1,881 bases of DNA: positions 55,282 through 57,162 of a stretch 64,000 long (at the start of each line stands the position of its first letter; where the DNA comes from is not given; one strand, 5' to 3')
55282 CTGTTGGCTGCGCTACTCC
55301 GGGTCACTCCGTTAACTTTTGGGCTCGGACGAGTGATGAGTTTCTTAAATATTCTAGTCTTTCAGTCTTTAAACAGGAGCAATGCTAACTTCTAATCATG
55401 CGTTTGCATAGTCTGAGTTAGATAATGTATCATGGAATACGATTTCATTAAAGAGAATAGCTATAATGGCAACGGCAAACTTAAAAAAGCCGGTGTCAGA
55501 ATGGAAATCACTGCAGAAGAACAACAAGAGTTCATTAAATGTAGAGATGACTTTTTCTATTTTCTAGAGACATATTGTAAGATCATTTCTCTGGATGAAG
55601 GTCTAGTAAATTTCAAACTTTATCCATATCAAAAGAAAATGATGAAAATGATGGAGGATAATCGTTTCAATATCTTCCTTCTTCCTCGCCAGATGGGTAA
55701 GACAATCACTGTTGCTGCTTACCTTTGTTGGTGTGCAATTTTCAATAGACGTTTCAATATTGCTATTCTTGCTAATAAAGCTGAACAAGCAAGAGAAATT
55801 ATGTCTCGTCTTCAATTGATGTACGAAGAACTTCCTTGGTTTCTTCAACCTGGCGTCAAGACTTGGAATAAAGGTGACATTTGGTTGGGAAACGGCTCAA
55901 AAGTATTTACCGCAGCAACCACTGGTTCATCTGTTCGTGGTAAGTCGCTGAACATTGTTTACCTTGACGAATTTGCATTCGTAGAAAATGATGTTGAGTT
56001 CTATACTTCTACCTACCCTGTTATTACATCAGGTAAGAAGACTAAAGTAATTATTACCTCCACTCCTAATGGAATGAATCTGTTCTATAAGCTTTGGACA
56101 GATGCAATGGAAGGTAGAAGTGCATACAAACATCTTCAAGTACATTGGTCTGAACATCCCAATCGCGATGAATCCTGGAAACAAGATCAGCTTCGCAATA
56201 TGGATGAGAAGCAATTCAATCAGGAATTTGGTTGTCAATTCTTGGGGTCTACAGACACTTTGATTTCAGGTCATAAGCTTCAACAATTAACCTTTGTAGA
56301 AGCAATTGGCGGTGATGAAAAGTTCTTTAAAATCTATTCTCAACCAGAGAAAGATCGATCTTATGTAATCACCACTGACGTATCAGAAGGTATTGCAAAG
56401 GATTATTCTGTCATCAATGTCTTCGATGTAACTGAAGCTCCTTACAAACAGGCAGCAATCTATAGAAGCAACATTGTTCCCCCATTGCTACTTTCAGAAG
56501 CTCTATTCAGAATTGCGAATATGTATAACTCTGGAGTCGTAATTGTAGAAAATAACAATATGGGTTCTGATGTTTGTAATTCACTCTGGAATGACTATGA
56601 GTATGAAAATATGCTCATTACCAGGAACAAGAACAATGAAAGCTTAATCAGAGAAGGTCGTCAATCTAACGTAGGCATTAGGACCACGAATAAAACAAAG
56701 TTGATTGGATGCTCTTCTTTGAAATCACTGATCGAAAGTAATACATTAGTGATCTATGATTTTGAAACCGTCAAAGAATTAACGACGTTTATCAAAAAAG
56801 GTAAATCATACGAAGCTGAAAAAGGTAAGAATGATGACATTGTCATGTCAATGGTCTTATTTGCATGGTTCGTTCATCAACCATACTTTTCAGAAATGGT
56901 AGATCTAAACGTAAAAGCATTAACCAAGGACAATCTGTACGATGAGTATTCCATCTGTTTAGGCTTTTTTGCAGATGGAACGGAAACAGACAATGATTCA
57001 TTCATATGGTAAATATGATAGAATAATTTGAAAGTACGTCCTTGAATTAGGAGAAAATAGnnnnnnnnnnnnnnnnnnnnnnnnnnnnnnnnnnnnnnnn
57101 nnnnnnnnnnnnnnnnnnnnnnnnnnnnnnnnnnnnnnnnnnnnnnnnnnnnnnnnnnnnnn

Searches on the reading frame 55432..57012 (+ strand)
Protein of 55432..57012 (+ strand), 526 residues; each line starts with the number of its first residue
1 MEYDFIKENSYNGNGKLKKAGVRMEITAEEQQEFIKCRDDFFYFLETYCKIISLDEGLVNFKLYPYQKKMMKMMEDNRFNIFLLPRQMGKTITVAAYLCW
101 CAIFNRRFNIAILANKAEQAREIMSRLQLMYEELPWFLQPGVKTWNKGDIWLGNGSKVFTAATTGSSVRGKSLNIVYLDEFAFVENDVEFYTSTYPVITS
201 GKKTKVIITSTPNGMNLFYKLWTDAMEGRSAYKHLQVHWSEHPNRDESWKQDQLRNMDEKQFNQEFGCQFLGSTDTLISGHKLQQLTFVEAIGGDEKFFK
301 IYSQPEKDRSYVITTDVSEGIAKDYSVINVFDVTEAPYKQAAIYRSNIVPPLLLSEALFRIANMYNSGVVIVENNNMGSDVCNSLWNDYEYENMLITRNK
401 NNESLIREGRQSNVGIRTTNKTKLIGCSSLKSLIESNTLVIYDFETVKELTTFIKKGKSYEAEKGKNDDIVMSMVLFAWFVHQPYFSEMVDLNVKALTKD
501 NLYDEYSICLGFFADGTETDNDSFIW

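Call 12: search_protein_families(library=phrogs, proteins=[window:55432-57012:+], max_evalue=0.00001)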
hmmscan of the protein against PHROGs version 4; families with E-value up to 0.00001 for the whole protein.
window:55432-57012:+ (526 aa): 12 families
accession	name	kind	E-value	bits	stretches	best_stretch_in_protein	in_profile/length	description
phrog_5989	-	head and packaging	1.9e-65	222.3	1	9-269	89-333/347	terminase large subunit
phrog_2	-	head and packaging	1.6e-60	206.7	1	57-517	261-623/807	terminase large subunit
phrog_36964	-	head and packaging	2.2e-49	169.3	2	93-481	437-853/890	terminase large subunit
phrog_38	-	head and packaging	1.5e-27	97.6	1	28-496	262-718/760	terminase large subunit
phrog_7579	-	head and packaging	1.2e-18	68.3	1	63-284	3-227/239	terminase large subunit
phrog_24361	-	head and packaging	1.3e-18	68.4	1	352-492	11-150/162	terminase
phrog_9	-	head and packaging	5.1e-10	39.8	1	41-245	188-398/812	terminase large subunit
phrog_32359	-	head and packaging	5.7e-10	40.2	1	34-140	64-171/210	terminase large subunit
phrog_26724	-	unknown function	5.6e-09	36.8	1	42-182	14-150/192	-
phrog_675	-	head and packaging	6.3e-09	35.6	1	38-213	21-192/576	terminase large subunit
phrog_15503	-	unknown function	1.4e-07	32.1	1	47-208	57-218/245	-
phrog_38407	-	unknown function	3.8e-07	30.4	1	298-476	169-343/370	-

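Call 13: search_dna_similar(query=window:55432-57012:+, collection=phages, mode=protein, max_rows=15)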
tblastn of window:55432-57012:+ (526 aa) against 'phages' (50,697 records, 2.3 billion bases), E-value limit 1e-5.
Records with a match: 2746; places in all: 2828; records where one place covers at least 80% of the query: 2503.
Best place of each record, by identity: 60-80% 17; <60% 2729.
By first word of the organism name: Escherichia 675; Synechococcus 380; Klebsiella 341; Vibrio 238; Salmonella 204; Shigella 89; Aeromonas 80; Acinetobacter 71; Cyanophage 61; Enterobacter 59; and 77 more.
By host as written in the record: - 574; Escherichia coli 281; Klebsiella pneumoniae 115; Synechococcus 107; Synechococcus sp. 38; Escherichia coli O157:H7 38; Salmonella enterica 29; Synechococcus sp. WH7803 28; and 608 more.
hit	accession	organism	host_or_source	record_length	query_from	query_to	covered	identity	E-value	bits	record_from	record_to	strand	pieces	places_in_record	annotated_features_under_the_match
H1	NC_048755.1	Stenotrophomonas phage YB07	Stenotrophomonas maltophilia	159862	7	516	97%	62.1%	0e+0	669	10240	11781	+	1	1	terminase large subunit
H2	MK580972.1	Stenotrophomonas phage YB07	Stenotrophomonas maltophilia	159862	7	516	97%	62.1%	0e+0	669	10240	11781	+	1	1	terminase large subunit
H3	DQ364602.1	Stenotrophomonas phage Smp14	-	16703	7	516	97%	62.1%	0e+0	668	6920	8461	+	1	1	gp17: GP17-terminase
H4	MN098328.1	Stenotrophomonas phage Mendera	Stenotrophomonas maltophilia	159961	7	516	97%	62.1%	0e+0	668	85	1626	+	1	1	terminase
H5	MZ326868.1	Stenotrophomonas phage Marzo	Stenotrophomonas maltophilia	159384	7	516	97%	62.1%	0e+0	668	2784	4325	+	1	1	terminase large subunit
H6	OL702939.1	Stenotrophomonas maltophilia phage vB_SmaM_Ps15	Stenotrophomonas maltophilia AP143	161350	7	516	97%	62.1%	0e+0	668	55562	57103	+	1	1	terminase DNA packaging enzyme large subunit | promoter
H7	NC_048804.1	Stenotrophomonas phage Mendera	Stenotrophomonas maltophilia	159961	7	516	97%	62.1%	0e+0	668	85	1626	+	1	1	terminase large subunit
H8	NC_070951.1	Stenotrophomonas maltophilia phage vB_SmaM_Ps15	Stenotrophomonas maltophilia AP143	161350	7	516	97%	62.1%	0e+0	668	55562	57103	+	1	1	terminase large subunit | promoter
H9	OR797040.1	Stenotrophomonas phage vB_SmaM_Bhz51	Stenotrophomonas maltophilia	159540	7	516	97%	62.1%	0e+0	668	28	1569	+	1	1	putative terminase large subunit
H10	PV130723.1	Stenotrophomonas phage Yut2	Stenotrophomonas maltophilia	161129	7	516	97%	62.1%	0e+0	668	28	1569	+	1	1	terminase large subunit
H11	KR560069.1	Stenotrophomonas phage IME-SM1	Stenotrophomonas sp.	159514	7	516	97%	62.1%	0e+0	667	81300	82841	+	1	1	terminase large subunit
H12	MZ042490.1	Stenotrophomonas phage BUCT608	Stenotrophomonas maltophilia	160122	7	516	97%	62.1%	0e+0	667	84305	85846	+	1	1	terminase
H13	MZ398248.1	Stenotrophomonas phage BUCT608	Stenotrophomonas maltophilia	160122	7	516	97%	62.1%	0e+0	667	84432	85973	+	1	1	terminase large subunit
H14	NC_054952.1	Stenotrophomonas phage IME-SM1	Stenotrophomonas sp.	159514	7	516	97%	62.1%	0e+0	667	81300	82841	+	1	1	terminase large subunit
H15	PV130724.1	Stenotrophomonas phage Yut3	Stenotrophomonas maltophilia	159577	7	516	97%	61.7%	0e+0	668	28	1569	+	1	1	terminase large subunit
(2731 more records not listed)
